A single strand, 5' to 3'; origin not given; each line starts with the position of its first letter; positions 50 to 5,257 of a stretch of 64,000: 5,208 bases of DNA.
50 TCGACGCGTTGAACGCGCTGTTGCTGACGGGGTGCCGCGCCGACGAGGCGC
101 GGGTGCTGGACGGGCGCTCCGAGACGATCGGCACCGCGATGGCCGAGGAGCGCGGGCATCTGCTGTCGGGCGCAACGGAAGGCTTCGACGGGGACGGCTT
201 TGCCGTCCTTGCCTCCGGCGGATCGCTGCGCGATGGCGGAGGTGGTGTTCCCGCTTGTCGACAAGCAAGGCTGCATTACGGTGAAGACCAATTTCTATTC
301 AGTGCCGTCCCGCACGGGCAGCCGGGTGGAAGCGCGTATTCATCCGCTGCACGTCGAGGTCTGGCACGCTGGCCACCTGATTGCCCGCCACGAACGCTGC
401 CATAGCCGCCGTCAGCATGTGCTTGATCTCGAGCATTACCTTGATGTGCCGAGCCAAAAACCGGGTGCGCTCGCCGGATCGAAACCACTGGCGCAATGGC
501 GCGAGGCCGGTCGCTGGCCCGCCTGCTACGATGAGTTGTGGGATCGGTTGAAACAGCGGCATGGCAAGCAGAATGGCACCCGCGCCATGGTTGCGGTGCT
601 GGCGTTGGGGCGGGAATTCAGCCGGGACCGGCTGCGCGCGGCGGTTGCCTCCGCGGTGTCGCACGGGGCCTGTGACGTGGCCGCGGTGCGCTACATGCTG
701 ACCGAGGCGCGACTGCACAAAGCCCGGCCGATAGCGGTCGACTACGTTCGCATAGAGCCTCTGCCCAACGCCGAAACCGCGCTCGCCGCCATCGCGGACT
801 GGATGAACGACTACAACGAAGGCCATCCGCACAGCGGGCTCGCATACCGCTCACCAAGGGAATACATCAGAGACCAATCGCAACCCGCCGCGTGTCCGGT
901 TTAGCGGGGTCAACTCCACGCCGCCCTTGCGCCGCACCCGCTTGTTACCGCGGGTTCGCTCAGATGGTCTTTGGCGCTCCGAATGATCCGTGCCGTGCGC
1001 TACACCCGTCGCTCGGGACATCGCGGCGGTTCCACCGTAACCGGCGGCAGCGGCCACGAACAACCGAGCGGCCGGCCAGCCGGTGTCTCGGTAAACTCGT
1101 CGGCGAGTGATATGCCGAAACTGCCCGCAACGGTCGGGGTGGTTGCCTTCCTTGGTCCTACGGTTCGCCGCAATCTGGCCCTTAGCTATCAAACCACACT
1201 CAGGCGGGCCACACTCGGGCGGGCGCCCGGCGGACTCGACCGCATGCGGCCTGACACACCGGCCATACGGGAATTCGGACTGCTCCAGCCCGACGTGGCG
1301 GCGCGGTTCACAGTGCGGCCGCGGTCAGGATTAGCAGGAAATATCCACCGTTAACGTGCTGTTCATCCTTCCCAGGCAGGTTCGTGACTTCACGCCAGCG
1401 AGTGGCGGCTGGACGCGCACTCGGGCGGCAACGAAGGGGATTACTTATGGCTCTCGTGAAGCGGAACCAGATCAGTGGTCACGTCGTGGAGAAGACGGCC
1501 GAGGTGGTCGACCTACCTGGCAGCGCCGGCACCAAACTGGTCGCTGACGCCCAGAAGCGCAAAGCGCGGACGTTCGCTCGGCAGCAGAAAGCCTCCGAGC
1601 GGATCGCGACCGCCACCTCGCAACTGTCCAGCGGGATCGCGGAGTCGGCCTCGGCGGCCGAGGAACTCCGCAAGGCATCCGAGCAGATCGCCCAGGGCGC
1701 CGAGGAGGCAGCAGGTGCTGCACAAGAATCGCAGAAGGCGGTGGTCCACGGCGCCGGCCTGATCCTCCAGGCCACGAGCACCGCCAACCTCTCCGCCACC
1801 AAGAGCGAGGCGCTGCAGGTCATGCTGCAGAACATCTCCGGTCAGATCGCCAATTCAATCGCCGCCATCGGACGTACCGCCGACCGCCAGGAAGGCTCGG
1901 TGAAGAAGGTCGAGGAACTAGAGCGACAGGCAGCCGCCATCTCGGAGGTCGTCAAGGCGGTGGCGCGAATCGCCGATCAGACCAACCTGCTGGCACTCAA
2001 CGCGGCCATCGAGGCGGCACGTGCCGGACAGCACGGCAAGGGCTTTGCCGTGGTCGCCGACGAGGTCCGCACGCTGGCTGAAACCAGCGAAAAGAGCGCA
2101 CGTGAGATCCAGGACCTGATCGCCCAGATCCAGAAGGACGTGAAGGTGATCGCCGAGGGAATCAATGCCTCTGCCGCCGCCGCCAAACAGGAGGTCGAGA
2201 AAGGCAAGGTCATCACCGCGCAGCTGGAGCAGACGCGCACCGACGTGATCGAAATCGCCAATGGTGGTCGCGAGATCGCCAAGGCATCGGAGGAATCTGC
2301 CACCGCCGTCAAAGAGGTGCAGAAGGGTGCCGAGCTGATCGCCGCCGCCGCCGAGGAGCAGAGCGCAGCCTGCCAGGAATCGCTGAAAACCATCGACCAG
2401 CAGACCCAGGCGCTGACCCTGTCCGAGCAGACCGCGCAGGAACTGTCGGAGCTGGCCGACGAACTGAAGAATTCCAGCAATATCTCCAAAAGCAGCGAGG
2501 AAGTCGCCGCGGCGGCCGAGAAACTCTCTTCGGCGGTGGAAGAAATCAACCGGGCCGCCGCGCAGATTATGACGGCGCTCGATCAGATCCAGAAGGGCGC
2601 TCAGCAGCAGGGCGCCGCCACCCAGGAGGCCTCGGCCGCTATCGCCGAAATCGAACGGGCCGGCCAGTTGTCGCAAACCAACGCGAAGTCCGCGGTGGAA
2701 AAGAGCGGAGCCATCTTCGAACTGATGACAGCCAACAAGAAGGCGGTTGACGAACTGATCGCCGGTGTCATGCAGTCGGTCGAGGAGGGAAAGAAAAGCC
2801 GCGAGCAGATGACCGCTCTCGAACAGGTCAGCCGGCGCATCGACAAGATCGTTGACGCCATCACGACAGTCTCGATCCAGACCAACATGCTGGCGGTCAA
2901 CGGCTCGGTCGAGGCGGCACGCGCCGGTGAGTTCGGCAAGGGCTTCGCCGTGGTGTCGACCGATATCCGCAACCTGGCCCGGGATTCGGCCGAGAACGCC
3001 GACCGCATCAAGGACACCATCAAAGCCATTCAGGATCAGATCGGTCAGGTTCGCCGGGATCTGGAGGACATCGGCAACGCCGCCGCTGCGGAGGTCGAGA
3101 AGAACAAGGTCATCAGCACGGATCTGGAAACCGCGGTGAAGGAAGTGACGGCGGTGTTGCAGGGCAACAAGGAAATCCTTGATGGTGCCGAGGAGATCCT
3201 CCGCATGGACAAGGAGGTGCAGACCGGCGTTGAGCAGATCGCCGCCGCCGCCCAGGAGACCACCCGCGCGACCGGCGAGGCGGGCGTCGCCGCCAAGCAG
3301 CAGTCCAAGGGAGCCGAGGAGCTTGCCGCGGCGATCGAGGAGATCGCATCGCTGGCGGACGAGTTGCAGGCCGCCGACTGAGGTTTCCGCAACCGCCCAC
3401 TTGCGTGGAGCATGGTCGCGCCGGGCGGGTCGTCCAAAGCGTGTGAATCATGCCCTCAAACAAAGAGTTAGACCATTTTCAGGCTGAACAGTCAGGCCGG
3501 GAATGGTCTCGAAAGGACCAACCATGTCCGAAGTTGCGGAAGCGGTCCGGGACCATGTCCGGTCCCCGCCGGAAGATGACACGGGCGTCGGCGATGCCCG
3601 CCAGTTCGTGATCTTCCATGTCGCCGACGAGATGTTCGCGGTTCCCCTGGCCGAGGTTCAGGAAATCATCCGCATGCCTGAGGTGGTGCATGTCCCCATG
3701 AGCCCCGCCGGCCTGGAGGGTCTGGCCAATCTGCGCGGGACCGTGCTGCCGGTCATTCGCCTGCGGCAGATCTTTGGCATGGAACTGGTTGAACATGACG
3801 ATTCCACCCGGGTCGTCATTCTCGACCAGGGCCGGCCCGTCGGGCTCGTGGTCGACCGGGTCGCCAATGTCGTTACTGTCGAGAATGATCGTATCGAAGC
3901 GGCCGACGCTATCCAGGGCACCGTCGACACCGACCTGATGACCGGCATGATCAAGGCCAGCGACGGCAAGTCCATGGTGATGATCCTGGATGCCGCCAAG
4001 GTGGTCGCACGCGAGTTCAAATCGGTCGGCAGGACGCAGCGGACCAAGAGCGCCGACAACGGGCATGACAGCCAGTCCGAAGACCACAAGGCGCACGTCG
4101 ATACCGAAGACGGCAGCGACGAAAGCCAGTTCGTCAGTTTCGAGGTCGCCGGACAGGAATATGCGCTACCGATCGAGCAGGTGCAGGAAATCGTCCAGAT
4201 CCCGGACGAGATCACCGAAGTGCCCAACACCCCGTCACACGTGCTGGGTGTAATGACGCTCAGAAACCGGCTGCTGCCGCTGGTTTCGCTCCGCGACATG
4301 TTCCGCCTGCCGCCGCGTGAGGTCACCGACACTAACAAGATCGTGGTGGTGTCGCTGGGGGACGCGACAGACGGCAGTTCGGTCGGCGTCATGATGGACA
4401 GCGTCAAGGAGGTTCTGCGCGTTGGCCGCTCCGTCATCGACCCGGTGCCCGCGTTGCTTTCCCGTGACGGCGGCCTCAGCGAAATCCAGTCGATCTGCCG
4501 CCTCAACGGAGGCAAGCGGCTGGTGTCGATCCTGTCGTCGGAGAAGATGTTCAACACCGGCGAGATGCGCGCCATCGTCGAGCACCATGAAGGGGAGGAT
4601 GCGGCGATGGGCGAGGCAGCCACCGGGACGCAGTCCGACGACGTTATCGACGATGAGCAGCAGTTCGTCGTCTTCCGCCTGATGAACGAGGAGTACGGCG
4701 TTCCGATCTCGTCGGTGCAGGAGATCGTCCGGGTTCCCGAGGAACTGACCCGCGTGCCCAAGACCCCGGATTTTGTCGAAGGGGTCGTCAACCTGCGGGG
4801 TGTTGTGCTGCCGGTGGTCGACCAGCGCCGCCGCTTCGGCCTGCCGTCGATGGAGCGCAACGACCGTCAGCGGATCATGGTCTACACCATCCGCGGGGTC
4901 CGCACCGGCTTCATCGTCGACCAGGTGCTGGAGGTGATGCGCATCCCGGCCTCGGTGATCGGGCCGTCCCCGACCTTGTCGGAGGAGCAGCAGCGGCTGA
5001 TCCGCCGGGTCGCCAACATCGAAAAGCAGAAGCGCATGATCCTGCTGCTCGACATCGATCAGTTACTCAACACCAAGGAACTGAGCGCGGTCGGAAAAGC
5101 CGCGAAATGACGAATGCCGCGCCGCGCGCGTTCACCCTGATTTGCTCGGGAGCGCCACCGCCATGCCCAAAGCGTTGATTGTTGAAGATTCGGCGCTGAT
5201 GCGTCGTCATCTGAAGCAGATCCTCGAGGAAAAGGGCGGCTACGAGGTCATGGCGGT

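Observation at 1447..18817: Stressosome operon physically and genetically wired to an F9-type cytoplasmic chemosensory system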

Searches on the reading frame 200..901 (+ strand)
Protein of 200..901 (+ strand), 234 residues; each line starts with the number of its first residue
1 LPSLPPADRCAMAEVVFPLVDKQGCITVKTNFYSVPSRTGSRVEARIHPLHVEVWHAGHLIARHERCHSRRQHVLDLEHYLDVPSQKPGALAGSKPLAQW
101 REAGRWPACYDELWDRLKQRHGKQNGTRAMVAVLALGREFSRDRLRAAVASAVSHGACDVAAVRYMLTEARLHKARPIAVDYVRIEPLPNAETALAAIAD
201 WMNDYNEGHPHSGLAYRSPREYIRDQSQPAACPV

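Call 5: search_protein_families(library=pfam, proteins=[window:200-901:+], max_evalue=0.01)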
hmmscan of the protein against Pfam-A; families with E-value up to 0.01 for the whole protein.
window:200-901:+ (234 aa): 2 families
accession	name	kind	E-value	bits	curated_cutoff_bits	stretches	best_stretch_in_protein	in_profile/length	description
PF22483.2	Mu-transpos_C_2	-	5.3e-16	58.5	27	1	6-76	3-73/73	Mu transposase, C-terminal domain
PF13683.12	rve_3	-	8.9e-07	29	26.5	1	190-219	38-67/67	Integrase core domain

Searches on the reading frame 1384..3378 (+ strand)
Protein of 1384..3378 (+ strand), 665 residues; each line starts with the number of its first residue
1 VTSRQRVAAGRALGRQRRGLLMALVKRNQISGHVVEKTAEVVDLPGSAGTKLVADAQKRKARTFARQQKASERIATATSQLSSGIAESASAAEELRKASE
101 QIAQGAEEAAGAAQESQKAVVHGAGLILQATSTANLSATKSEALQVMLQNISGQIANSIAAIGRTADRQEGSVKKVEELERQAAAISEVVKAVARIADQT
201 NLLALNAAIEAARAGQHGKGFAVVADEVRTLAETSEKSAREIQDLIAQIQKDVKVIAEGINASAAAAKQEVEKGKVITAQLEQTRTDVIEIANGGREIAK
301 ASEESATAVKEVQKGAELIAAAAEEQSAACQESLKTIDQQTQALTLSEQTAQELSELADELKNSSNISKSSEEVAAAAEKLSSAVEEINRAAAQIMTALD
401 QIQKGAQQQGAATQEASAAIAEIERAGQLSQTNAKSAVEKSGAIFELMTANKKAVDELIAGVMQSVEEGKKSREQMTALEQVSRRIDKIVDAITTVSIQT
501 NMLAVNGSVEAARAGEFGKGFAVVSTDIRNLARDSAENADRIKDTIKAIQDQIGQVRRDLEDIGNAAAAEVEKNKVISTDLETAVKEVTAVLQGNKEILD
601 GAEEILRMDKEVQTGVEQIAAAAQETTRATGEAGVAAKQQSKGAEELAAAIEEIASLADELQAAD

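Call 4: search_protein_families(library=pfam, proteins=[window:1384-3378:+], max_evalue=0.01)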
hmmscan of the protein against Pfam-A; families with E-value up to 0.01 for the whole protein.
window:1384-3378:+ (665 aa): 1 family
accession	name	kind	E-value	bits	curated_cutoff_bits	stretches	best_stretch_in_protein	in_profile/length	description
PF00015.26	MCPsignal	-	1.3e-62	211.1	34.6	2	169-319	18-168/172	Methyl-accepting chemotaxis protein (MCP) signalling domain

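Call 47: search_protein_families(library=ncbifam, proteins=[window:1447-3378:+], max_evalue=1)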
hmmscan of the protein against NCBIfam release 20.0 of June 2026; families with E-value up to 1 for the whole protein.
window:1447-3378:+ (644 aa): 14 families
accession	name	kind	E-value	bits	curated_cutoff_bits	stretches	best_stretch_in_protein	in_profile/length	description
NF058645.1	MCPCtpMPsAe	equivalog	1.8e-41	142.6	900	2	131-317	354-540/558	methyl-accepting chemotaxis protein CtpM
NF041847.1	transduc_aer2_vibrio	equivalog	1.4e-32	112.9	1200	2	346-604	486-737/804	aerotaxis transducer Aer2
NF050802.1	AspChtxCcaA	equivalog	5.5e-30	104.4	1300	2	136-290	543-693/700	aspartate chemotaxis receptor CcaA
NF047851.1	MCPCitTducer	equivalog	2.6e-29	102.7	900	2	454-543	349-438/553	methyl-accepting chemotaxis citrate transducer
NF007309.0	PRK09793.1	equivalog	1.2e-27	97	903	2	406-630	296-508/533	methyl-accepting chemotaxis protein IV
NF011622.0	PRK15048.1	equivalog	3.3e-27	95.8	900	2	454-635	348-504/553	methyl-accepting chemotaxis protein II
NF011615.0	PRK15041.1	equivalog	1.4e-25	90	947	2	66-326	262-515/554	methyl-accepting chemotaxis protein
NF002572.0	PRK02224.1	equivalog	0.0001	20.8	1087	1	5-474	273-719/888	DNA double-strand break repair ATPase Rad50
NF003034.1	PRK03918.1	equivalog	0.00013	20.1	700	2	151-437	150-431/878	DNA double-strand break repair ATPase Rad50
NF041035.1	Rad50_Halo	equivalog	0.00015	20.2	1000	1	5-475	273-720/883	DNA double-strand break repair ATPase Rad50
TIGR02168.1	SMC_prok_B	equivalog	0.00046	18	567.35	2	177-435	668-927/1181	chromosome segregation protein SMC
NF052273.1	BB0569_chemotaxis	equivalog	0.052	12.1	1000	2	466-590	114-232/590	BB0569 family chemotaxis protein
TIGR01489.1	DKMTPPase-SF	subfamily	0.084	13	81.55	0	431-484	27-80/188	MtnX-like HAD-IB family phosphatase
NF058533.1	antiphage_ProA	equivalog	0.72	7.1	1500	1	279-642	806-1181/1903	anti-phage protein ProA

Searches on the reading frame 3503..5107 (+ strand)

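Call 4: search_protein_families(library=pfam, proteins=[window:3503-5107:+], max_evalue=0.01)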
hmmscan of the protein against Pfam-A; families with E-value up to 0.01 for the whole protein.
window:3503-5107:+ (535 aa): 1 family
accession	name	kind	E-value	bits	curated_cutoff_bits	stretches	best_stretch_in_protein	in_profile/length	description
PF01584.24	CheW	-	4.9e-103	340.9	23.5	3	387-525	1-137/138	CheW-like domain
